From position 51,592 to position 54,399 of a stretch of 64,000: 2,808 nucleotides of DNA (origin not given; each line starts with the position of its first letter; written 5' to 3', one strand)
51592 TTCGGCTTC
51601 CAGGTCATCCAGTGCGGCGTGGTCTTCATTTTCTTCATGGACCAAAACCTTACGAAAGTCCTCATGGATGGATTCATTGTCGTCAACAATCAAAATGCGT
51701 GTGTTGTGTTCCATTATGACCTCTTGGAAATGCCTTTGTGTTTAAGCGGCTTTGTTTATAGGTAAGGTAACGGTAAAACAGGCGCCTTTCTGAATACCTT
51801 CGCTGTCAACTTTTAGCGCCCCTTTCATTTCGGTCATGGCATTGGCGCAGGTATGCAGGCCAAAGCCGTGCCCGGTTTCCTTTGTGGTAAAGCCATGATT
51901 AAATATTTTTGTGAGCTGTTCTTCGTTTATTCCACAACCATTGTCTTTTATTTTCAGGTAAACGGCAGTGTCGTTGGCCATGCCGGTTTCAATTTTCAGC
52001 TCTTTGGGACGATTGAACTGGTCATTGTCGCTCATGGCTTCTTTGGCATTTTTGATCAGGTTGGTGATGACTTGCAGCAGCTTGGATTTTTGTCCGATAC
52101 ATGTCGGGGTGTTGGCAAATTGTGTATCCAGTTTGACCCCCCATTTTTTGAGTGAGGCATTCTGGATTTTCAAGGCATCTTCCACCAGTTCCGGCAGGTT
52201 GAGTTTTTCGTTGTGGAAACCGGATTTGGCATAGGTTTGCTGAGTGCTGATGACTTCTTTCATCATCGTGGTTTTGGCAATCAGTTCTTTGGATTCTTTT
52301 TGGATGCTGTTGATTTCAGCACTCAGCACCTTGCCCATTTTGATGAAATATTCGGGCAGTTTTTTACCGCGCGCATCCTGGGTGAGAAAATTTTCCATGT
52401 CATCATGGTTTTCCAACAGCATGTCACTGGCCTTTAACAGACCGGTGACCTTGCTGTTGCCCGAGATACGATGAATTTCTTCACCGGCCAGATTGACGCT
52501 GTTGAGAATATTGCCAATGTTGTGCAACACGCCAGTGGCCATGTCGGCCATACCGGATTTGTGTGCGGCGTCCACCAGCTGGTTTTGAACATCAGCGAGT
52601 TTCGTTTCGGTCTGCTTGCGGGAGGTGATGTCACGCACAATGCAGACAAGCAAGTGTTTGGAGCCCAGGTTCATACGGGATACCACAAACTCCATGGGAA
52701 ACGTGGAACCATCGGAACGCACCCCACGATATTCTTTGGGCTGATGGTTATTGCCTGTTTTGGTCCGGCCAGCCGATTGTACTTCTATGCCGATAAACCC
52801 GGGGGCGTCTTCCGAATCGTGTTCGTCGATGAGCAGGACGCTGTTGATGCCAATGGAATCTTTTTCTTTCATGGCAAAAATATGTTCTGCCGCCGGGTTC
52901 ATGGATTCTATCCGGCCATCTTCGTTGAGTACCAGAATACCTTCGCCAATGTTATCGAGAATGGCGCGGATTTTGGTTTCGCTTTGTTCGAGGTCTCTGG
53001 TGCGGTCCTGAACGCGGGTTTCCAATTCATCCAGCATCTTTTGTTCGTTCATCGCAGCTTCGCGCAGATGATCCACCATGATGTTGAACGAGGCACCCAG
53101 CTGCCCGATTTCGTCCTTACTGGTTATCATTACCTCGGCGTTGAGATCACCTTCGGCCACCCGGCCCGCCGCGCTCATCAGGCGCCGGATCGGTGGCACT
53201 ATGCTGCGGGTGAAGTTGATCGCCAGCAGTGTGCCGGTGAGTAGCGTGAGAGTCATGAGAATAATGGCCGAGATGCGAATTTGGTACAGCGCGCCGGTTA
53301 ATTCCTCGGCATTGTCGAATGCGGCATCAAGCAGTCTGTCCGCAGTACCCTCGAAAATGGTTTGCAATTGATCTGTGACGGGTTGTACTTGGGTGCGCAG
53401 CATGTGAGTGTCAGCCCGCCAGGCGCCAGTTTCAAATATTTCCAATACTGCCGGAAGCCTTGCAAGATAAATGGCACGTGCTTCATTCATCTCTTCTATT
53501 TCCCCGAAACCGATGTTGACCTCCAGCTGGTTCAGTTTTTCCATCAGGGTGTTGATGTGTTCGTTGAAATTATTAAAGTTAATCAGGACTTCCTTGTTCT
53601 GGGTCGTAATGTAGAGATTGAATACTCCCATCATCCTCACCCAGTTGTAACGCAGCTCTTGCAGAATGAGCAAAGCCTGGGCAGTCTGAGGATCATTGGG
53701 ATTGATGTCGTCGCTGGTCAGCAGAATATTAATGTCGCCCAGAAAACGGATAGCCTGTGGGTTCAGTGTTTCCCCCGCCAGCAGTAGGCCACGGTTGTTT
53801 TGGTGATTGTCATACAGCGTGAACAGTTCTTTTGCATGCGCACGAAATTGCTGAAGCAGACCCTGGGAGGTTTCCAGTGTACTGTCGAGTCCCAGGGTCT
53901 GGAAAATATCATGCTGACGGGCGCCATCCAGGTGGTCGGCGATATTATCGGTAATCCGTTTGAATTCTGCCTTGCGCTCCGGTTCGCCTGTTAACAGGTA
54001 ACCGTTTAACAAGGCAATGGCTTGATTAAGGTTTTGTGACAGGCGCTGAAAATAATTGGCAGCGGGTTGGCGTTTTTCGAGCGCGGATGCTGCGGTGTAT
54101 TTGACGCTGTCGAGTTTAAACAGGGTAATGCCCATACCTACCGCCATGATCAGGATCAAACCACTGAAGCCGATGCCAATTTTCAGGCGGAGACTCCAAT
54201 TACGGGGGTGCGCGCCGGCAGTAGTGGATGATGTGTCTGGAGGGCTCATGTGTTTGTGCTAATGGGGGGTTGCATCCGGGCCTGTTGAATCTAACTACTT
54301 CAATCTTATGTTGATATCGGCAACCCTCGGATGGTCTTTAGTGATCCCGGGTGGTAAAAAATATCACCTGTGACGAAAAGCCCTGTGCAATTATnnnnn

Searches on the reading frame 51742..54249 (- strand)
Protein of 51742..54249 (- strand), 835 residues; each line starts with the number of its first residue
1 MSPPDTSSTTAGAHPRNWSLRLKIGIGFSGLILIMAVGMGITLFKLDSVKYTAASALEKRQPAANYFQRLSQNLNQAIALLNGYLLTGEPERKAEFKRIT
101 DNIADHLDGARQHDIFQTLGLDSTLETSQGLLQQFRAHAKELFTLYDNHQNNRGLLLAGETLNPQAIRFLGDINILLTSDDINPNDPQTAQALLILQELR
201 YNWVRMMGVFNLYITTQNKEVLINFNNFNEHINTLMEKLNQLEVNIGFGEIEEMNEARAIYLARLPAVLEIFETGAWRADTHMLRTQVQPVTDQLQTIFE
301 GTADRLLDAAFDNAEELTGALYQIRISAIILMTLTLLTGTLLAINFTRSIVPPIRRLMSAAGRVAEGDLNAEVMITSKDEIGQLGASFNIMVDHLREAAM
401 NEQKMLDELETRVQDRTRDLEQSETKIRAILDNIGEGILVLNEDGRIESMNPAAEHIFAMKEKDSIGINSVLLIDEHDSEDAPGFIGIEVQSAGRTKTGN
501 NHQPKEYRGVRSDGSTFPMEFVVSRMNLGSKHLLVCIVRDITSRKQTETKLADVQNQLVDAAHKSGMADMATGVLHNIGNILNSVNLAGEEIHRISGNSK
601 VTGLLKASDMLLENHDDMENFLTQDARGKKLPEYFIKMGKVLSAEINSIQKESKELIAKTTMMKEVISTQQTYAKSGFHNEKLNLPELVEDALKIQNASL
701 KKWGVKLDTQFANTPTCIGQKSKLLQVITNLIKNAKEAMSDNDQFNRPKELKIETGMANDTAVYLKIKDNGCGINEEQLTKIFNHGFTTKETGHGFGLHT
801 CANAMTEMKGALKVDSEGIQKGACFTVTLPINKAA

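Call 87: search_protein_families(library=pfam, proteins=[window:51742-54249:-], max_evalue=0.00001)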
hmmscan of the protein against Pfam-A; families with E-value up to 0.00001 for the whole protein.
window:51742-54249:- (835 aa): 6 families
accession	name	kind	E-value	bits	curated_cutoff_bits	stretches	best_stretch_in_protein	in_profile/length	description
PF02518.31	HATPase_c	-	3.1e-19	69.9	26.4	1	721-831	3-109/111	Histidine kinase-, DNA gyrase B-, and HSP90-like ATPase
PF00672.30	HAMP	-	8e-15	55.3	25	1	347-397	3-53/53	HAMP domain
PF13426.13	PAS_9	-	1.9e-11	44.6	27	1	436-542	2-102/103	PAS domain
PF00989.32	PAS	-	1.5e-09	38.3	22.6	1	427-541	3-113/113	PAS fold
PF13188.13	PAS_8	-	4.6e-08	33.1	21.8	1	426-465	2-43/65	PAS domain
PF24820.1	Diguanyl_cycl_sensor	-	9.8e-06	25.9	28.1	0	432-540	3-109/109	Diguanylate cyclase-like sensor domain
